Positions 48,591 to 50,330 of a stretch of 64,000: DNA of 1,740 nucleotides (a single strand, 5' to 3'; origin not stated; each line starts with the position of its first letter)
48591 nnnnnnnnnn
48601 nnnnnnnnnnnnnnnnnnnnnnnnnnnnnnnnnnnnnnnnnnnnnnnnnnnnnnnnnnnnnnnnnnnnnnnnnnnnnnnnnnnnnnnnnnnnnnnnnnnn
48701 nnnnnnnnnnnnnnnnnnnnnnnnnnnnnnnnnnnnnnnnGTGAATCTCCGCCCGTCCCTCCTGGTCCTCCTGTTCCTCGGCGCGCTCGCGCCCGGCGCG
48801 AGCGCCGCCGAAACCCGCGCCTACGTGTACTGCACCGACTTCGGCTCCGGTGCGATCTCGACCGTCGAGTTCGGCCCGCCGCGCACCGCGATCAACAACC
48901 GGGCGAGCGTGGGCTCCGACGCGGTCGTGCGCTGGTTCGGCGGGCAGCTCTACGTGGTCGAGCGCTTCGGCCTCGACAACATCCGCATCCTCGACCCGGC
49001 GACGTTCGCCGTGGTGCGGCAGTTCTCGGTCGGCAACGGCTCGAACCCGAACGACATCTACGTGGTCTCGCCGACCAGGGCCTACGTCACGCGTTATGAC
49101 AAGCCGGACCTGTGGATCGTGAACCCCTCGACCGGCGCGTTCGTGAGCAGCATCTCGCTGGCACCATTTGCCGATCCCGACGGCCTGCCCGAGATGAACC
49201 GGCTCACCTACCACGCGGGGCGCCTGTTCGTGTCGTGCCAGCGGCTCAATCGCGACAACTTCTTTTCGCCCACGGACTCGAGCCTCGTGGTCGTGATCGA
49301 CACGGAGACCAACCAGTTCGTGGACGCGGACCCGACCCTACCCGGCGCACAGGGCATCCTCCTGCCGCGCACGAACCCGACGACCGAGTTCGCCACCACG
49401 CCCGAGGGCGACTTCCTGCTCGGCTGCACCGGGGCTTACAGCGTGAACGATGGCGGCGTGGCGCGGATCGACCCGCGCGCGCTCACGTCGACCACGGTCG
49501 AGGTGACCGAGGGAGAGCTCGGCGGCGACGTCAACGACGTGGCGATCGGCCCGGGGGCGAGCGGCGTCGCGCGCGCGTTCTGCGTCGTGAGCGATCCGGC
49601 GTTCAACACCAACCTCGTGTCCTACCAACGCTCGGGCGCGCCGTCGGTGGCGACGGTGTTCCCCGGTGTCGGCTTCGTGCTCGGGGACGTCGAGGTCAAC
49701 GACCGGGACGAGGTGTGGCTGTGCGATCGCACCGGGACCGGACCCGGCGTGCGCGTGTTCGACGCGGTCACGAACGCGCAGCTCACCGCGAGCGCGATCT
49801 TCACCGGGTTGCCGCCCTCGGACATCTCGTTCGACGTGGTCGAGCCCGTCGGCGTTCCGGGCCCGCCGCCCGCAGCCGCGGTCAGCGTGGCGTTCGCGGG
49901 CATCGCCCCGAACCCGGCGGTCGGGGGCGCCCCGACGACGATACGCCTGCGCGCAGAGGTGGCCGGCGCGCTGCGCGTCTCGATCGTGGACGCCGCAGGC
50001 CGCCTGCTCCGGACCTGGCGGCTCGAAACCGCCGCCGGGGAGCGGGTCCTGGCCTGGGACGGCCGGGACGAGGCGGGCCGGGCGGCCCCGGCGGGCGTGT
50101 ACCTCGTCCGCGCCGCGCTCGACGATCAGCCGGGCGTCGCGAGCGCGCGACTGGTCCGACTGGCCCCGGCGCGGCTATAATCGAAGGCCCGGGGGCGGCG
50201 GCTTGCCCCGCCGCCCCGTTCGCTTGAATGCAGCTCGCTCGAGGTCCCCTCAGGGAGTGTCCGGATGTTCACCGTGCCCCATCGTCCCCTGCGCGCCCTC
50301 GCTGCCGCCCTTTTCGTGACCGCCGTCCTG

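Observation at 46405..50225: Cobalamin riboswitch controls btuB plus a downstream beta-propeller protein with a T9SS-type sorting tail (BtuG-like by context)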

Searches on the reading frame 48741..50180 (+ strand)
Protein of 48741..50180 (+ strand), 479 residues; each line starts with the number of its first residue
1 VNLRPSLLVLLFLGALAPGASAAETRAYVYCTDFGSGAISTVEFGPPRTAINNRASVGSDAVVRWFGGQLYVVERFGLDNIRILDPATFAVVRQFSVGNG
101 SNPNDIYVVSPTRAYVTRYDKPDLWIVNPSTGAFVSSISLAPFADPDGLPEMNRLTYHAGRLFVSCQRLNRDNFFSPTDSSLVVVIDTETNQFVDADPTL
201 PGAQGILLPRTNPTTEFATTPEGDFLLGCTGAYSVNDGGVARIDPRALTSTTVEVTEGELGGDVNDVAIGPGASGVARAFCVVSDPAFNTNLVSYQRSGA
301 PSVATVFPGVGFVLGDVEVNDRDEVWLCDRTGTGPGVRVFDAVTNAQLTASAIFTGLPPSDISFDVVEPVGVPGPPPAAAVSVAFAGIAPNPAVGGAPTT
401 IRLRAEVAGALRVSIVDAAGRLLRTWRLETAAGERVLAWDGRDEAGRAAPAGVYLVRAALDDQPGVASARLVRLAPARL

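Call 7: search_protein_families(library=pfam, proteins=[window:48741-50180:+], max_evalue=0.01)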
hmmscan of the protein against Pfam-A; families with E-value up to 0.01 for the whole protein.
window:48741-50180:+ (479 aa): 1 family
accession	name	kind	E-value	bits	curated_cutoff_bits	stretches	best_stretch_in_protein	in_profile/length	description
PF13860.13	FlgD_ig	-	1.1e-10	41.8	27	1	395-460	8-75/79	FlgD Ig-like domain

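Call 8: search_protein_families(library=ncbifam, proteins=[window:48741-50180:+], max_evalue=0.01)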
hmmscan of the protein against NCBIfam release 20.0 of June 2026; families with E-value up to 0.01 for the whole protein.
window:48741-50180:+ (479 aa): 8 families
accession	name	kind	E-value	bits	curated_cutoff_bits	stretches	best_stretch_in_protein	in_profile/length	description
NF005176.1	PRK06655.1-1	equivalog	4.9e-07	29.9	230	1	405-461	94-150/197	flagellar hook assembly protein FlgD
NF009277.0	PRK12634.1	equivalog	1.9e-06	28.1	333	1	404-468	117-182/221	flagellar basal body rod modification protein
NF009276.0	PRK12633.1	equivalog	6.3e-05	22.8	383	1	392-462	112-183/234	flagellar basal body rod modification protein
TIGR04183.1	Por_Secre_tail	domain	0.00043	20.2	23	1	388-458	1-58/72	T9SS type A sorting domain-containing protein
NF009452.0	PRK12812.1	equivalog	0.00076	18.8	258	1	410-465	153-211/289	flagellar basal body rod modification protein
NF052228.1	T9SS_PorZ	equivalog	0.00088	17.8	260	1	390-463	677-745/757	type IX secretion system anionic LPS delivery protein PorZ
NF009453.0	PRK12813.1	equivalog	0.0067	16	264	0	395-456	109-169/223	flagellar basal body rod modification protein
TIGR02276.1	beta_rpt_yvtn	repeat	0.0096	15.9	27.85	0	179-192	12-25/42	beta-propeller repeat protein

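Call 10: search_solved_structures(query=window:48741-50180:+, max_evalue=10, show_alignments=2)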
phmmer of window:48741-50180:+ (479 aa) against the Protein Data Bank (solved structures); distinct sequences matched with E-value up to 10: 8.
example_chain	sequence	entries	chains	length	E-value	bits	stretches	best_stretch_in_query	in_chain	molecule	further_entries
3c12_A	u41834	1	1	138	0.00041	22.5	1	394-468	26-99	Flagellar protein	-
7eh9_A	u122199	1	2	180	0.014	17.4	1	391-458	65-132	Basal-body rod modification protein FlgD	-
7bhq_A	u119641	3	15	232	0.023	16.8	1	390-458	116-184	Basal-body rod modification protein FlgD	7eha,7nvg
3osv_A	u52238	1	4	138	0.23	13.4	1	411-459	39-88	Flagellar basal-body rod modification protein FlgD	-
8bai_A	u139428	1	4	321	2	10.4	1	85-170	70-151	Surface layer protein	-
8baz_A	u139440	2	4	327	2.1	10.3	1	85-170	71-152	Surface layer protein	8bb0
3dsm_A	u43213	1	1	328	2.1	10.3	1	85-170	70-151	uncharacterized protein BACUNI_02894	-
8bmy_A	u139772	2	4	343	2.3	10.2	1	85-170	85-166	Putative surface layer protein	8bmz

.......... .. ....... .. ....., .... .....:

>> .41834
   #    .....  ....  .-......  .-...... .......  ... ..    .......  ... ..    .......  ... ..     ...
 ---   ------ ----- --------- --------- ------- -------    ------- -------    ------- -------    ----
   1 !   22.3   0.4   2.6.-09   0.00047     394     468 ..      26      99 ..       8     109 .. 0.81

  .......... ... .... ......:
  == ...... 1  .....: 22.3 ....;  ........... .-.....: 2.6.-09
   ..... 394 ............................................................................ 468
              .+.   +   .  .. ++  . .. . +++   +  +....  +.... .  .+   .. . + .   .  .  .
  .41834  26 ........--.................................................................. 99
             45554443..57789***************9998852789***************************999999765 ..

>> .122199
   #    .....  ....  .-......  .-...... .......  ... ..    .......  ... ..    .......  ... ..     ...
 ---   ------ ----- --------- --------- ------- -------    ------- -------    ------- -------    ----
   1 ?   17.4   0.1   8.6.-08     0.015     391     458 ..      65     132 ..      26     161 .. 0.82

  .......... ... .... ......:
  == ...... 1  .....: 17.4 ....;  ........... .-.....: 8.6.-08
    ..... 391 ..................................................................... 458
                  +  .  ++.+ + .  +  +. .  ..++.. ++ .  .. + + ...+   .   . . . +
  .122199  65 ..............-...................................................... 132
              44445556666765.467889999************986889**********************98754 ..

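Call 12: find_homologous_proteins(query=window:48741-50180:+)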
Query window:48741-50180:+ (479 aa): 133 proteins with E <= 0.001 among 8000 candidates; the best 120 are listed.
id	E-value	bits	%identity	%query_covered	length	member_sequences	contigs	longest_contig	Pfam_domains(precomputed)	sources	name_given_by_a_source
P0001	1.8e-286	969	92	97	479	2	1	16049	PF13860.13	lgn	-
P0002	2.2e-239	813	78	100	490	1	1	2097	PF13860.13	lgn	-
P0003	2.1e-229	780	75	99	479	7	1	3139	PF13860.13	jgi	-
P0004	1.0e-223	762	81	89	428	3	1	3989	PF13860.13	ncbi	ncbi:MAG: FlgD immunoglobulin-like domain containing protein, partial [Candidatus Eisenbacteria bact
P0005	4.8e-223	759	75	98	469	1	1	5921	PF13860.13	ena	-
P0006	3.8e-213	727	71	95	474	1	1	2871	PF13860.13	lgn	-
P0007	1.7e-212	725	72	96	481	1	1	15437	PF13860.13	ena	-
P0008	1.6e-209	715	71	95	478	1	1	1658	PF13860.13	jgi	jgi:hypothetical protein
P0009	4.2e-209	713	70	96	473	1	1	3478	PF13860.13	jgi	jgi:hypothetical protein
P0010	1.0e-208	712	70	95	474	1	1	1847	PF13860.13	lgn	-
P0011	2.8e-206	704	70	95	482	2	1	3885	PF13860.13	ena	-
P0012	7.0e-206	703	68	100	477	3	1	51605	PF13860.13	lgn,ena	-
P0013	4.7e-204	697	68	100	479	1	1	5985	PF13860.13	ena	-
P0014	5.7e-203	693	67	100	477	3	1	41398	PF13860.13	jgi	jgi:hypothetical protein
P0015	3.7e-195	667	67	94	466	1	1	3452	PF13860.13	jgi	jgi:hypothetical protein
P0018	4.5e-186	637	64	95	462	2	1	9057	PF13860.13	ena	-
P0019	1.6e-185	636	64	94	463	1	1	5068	PF13860.13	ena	-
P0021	4.0e-184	631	65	98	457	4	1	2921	PF13860.13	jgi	jgi:hypothetical protein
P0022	1.7e-183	629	65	98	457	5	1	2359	PF13860.13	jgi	jgi:hypothetical protein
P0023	7.0e-183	627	64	95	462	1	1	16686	PF13860.13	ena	-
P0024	1.5e-180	619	62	94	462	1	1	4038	PF13860.13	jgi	-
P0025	7.3e-180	617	68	88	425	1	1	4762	PF13860.13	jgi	jgi:hypothetical protein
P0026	2.2e-177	609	63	94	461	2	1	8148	PF13860.13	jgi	jgi:hypothetical protein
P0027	5.3e-177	608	69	83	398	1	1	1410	PF13860.13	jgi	jgi:hypothetical protein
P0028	3.7e-171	588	61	94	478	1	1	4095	PF13860.13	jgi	jgi:hypothetical protein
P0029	2.7e-170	585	58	99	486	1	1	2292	PF13860.13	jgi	jgi:DNA-binding beta-propeller fold protein YncE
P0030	6.1e-169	581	59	94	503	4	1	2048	PF13860.13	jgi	jgi:hypothetical protein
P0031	5.1e-166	571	59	96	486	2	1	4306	PF13860.13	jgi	-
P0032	4.5e-146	506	74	66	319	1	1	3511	PF13860.13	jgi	-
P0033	5.9e-144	499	56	97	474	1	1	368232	PF13860.13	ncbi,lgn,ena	-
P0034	3.7e-141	489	53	97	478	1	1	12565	PF13860.13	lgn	-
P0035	3.7e-141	489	55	100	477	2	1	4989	PF13860.13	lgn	-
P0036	5.0e-141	489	55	99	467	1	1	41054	PF13860.13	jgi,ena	-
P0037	6.3e-141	489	55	98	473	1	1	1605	PF13860.13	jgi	jgi:hypothetical protein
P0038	1.2e-140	488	55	90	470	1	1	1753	PF13860.13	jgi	jgi:hypothetical protein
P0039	3.7e-140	486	52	98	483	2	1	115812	PF13860.13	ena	-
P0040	7.5e-140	485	54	96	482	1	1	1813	PF13860.13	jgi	jgi:hypothetical protein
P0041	1.1e-139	484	55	96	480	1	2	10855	PF13860.13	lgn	-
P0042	3.4e-138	480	52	95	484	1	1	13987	PF13860.13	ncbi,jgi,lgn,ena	-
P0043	4.8e-138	479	54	94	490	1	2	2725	PF13860.13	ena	-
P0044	8.6e-138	478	56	97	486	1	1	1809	PF13860.13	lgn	-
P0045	2.0e-137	477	53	95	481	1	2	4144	PF13860.13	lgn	-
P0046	2.0e-137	477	52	98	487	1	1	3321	PF13860.13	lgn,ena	-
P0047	5.4e-137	476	54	91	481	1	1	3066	PF13860.13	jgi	jgi:DNA-binding beta-propeller fold protein YncE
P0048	6.1e-137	475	54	97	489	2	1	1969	PF13860.13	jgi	-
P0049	9.0e-137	475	53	98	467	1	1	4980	PF13860.13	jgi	jgi:hypothetical protein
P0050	1.7e-136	474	55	94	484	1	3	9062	PF13860.13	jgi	jgi:hypothetical protein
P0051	6.6e-136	472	52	100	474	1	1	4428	PF13860.13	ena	-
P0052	8.6e-136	472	54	97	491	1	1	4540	PF13860.13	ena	-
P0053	1.2e-135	471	53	91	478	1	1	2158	PF13860.13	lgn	-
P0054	2.6e-135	470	52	95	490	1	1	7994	PF13860.13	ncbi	-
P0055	4.9e-135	469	54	100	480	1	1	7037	PF13860.13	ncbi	ncbi:MAG: hypothetical protein ABIP29_06460 [Candidatus Eisenbacteria bacterium]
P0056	8.2e-135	468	52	95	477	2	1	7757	PF13860.13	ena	-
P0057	1.7e-134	467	53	100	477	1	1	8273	PF13860.13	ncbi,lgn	-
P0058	2.4e-134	467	54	99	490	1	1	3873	PF13860.13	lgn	-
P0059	3.5e-134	466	52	91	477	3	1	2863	PF13860.13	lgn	-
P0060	8.5e-134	465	54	94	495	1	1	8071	PF13860.13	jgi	jgi:hypothetical protein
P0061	3.6e-133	463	54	96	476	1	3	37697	PF13860.13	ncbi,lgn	-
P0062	5.6e-133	462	51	91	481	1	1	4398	PF13860.13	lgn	-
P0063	7.0e-133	462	51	95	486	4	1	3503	PF13860.13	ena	-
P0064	3.8e-132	460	52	95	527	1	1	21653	PF13860.13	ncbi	-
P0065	8.6e-132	458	53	91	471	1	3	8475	PF13860.13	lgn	-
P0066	1.4e-131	458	53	95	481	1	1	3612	PF13860.13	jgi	jgi:hypothetical protein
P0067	1.3e-130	455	52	95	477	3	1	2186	PF13860.13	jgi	jgi:hypothetical protein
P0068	2.4e-130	454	51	94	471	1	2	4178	PF13860.13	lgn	-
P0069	4.6e-130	453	50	95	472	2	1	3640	PF13860.13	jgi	jgi:hypothetical protein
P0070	1.1e-129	452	50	98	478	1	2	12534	PF13860.13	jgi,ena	-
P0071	3.1e-129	450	52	98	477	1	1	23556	PF13860.13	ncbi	-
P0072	2.1e-128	447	51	95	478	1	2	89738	PF13860.13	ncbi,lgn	-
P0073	6.2e-125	436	51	95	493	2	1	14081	PF13860.13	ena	-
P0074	3.4e-124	433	51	99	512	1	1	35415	PF13860.13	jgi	jgi:hypothetical protein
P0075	5.6e-124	433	53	90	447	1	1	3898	PF13860.13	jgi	jgi:hypothetical protein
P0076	9.5e-124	432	52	95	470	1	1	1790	PF13860.13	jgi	jgi:hypothetical protein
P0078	1.1e-121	425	52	90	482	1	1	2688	PF13860.13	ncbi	-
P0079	6.9e-121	423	52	85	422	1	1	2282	PF13860.13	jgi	jgi:DNA-binding beta-propeller fold protein YncE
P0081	3.5e-120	420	55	86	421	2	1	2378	PF13860.13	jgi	jgi:hypothetical protein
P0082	4.3e-114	400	48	90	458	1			PF13860.13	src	-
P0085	1.1e-108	382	46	89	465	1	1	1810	PF13860.13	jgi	-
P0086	2.4e-107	378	47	89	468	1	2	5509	PF13860.13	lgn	-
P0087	1.2e-106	376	49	86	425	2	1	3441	PF13860.13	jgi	jgi:hypothetical protein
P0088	1.6e-106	375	46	91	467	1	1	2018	PF13860.13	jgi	jgi:flagellar hook capping protein FlgD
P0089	4.3e-106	374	47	92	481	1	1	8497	PF13860.13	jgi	jgi:hypothetical protein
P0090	7.4e-105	370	47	94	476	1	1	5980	PF13860.13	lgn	-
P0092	3.5e-104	367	46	95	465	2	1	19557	PF13860.13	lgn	-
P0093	4.8e-104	367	45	95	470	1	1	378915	-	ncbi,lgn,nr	ncbi:MAG: hypothetical protein HZB25_07170 [Candidatus Eisenbacteria bacterium]|nr:hypothetical prot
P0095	6.9e-102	360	46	91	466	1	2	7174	PF13860.13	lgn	-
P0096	1.4e-101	359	47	91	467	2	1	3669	PF13860.13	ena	-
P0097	2.6e-101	358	42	91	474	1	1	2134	PF13860.13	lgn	-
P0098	3.0e-100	354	47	91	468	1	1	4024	PF13860.13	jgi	-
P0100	1.3e-99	352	45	96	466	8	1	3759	PF13860.13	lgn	-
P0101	2.1e-99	352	45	90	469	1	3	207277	-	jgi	jgi:DNA-binding beta-propeller fold protein YncE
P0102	2.1e-99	352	44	91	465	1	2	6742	PF13860.13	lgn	-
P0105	1.1e-96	343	45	92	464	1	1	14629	PF13860.13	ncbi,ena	-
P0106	3.9e-96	341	47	84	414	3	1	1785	PF13860.13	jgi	jgi:DNA-binding beta-propeller fold protein YncE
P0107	4.8e-96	341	45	92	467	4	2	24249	PF13860.13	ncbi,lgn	-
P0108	2.1e-94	335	44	95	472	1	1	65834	PF13860.13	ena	-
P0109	1.0e-91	326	43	90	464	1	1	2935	PF13860.13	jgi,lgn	jgi:hypothetical protein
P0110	1.8e-90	322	44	96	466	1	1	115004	-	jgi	jgi:hypothetical protein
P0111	1.6e-88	316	43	92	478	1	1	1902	PF13860.13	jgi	jgi:hypothetical protein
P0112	7.4e-88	314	42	95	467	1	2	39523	PF18962.8,PF13860.13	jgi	jgi:hypothetical protein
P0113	2.8e-87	312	42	95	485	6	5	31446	PF13860.13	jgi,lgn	-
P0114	3.4e-87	311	38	97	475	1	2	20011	PF13860.13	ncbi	ncbi:MAG: T9SS type A sorting domain-containing protein [Candidatus Krumholzibacteriales bacterium]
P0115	3.7e-87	311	41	91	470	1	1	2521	PF18962.8,PF13860.13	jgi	jgi:hypothetical protein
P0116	4.1e-86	308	45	86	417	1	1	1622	PF13860.13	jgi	-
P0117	1.1e-85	306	40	92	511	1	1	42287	PF13860.13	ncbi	-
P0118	2.1e-83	299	36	98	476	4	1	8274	PF18962.8,PF13860.13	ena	-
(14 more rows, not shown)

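Call 15: search_solved_structures(query=A1, max_evalue=1, show_alignments=3)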
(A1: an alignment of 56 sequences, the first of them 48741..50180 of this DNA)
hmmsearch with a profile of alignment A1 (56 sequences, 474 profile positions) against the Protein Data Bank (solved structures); distinct sequences matched with E-value up to 1: 24.
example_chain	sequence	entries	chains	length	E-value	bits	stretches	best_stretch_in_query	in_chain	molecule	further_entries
7eh9_A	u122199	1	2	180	6.2e-09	38.4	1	394-463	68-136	Basal-body rod modification protein FlgD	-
7bhq_A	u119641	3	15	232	9.7e-09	37.8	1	395-463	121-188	Basal-body rod modification protein FlgD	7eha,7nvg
3c12_A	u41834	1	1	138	2.5e-08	36.4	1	402-466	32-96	Flagellar protein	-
8bmy_A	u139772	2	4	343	2.3e-07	33.3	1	104-214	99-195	Putative surface layer protein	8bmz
8bai_A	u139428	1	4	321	2.9e-07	32.9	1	104-214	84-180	Surface layer protein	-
8bmx_D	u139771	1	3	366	2.9e-07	32.9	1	104-214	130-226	YncE family protein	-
8baz_A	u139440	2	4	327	2.9e-07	32.9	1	104-214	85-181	Surface layer protein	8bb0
3dsm_A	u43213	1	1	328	3.1e-07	32.8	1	104-213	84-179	uncharacterized protein BACUNI_02894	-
8bn0_A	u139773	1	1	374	3.1e-07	32.8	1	104-214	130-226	Putative surface layer protein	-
3osv_A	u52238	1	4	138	3.2e-07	32.8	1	395-462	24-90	Flagellar basal-body rod modification protein FlgD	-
8okv_B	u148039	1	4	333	4.7e-07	32.2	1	104-221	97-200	Putative surface layer protein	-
8puj_A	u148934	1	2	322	5.7e-07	31.9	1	104-219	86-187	YncE family protein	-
8p97_B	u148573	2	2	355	5.8e-07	31.9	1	104-219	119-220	Putative surface layer protein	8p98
5m11_A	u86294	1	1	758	8.8e-05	24.7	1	382-461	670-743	Immunoreactive 84kD antigen PG93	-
6za2_A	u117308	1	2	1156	0.0001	24.5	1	388-463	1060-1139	Por secretion system protein porU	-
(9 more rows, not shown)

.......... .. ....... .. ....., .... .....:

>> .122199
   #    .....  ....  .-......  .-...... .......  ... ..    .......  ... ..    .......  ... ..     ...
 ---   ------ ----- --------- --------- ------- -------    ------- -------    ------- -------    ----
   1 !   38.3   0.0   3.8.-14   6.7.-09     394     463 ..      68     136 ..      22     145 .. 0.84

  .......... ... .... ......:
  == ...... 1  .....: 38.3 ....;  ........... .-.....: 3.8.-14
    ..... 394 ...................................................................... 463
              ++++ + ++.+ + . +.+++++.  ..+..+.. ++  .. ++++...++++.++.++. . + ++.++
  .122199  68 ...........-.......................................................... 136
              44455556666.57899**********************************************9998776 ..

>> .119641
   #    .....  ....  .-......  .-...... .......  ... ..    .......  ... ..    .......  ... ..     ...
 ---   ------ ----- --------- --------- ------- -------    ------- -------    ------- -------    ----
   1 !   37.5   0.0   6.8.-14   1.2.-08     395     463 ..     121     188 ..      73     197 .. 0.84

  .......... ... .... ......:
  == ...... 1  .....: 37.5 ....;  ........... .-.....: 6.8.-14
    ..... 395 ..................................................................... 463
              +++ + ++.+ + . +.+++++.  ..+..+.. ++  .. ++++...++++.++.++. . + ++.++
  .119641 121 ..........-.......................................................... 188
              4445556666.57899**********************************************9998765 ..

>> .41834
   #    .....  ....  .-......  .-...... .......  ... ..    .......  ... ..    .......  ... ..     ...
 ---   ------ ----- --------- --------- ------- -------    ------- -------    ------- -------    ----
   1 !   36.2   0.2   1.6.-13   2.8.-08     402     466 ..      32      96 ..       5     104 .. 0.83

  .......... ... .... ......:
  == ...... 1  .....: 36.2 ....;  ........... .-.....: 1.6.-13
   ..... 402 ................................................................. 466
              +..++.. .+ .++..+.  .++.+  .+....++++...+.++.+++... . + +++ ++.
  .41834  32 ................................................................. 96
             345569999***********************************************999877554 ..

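Call 17: find_encoding_contigs(protein=P0093, flank=6000, max_places=2)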
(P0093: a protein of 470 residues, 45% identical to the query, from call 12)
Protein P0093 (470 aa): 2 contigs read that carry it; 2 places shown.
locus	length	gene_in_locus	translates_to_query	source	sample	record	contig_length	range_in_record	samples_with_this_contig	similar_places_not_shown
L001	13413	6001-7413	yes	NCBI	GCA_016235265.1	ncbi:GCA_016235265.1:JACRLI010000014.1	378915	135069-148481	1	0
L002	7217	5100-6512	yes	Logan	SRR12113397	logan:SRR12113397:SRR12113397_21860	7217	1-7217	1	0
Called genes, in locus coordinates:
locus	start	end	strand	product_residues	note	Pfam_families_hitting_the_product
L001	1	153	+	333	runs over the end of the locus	PF00005:ABC_tran, PF13304:AAA_21 (faint), PF13732:DrrA1-3_C (weak)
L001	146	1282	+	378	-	PF12679:ABC2_membrane_2, PF12698:ABC2_membrane_3, PF01061:ABC2_membrane, PF12730:ABC2_membrane_4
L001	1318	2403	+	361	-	PF12679:ABC2_membrane_2, PF12698:ABC2_membrane_3, PF01061:ABC2_membrane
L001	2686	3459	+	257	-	-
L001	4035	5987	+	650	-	PF07715:Plug, PF00593:TonB_dep_Rec_b-barrel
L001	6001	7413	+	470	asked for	-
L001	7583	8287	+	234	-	PF14329:DUF4386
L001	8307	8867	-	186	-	PF08241:Methyltransf_11 (weak)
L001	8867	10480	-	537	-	PF01401:Peptidase_M2 (weak), PF01432:Peptidase_M3 (weak), PF02074:Peptidase_M32 (faint)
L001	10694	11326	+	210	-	PF07589:PEP_exosort_dom (weak)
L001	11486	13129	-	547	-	PF01019:G_glu_transpept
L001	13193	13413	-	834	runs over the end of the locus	PF13385:Laminin_G_3, PF06832:BiPBP_C (faint), PF17957:Big_7 (weak)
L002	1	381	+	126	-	?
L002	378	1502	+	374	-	PF12679:ABC2_membrane_2, PF12698:ABC2_membrane_3, PF01061:ABC2_membrane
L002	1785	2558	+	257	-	-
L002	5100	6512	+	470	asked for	-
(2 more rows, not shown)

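Call 18: find_encoding_contigs(protein=P0114, flank=6000, max_places=2)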
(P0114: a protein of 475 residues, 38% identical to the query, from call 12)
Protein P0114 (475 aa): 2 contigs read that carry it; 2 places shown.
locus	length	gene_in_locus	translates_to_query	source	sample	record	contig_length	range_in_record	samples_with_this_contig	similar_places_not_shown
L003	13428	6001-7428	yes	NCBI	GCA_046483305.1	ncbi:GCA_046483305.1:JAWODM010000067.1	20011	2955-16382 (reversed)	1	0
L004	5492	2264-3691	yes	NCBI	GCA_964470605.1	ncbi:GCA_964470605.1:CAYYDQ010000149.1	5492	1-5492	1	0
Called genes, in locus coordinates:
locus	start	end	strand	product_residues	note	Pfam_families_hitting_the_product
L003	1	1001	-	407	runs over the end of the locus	PF13860:FlgD_ig (weak), PF18962:Por_Secre_tail (faint)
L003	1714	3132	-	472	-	PF01554:MatE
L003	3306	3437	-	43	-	-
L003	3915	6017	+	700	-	PF07715:Plug, PF00593:TonB_dep_Rec_b-barrel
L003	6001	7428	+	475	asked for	PF13860:FlgD_ig (weak)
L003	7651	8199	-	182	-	-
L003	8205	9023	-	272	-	-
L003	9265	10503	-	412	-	PF13439:Glyco_transf_4, PF13477:Glyco_trans_4_2 (weak), PF13579:Glyco_trans_4_4, PF20706:GT4-conflict (weak), PF00534:Glycos_transf_1, PF13692:Glyco_trans_1_4, PF13524:Glyco_trans_1_2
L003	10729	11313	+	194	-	PF13505:OMP_b-brl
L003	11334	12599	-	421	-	PF12679:ABC2_membrane_2, PF12698:ABC2_membrane_3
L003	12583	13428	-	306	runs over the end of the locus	PF00005:ABC_tran, PF13304:AAA_21, PF13732:DrrA1-3_C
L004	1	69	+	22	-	?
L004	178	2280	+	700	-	PF07715:Plug, PF00593:TonB_dep_Rec_b-barrel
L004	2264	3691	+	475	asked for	PF13860:FlgD_ig (weak)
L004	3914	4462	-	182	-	-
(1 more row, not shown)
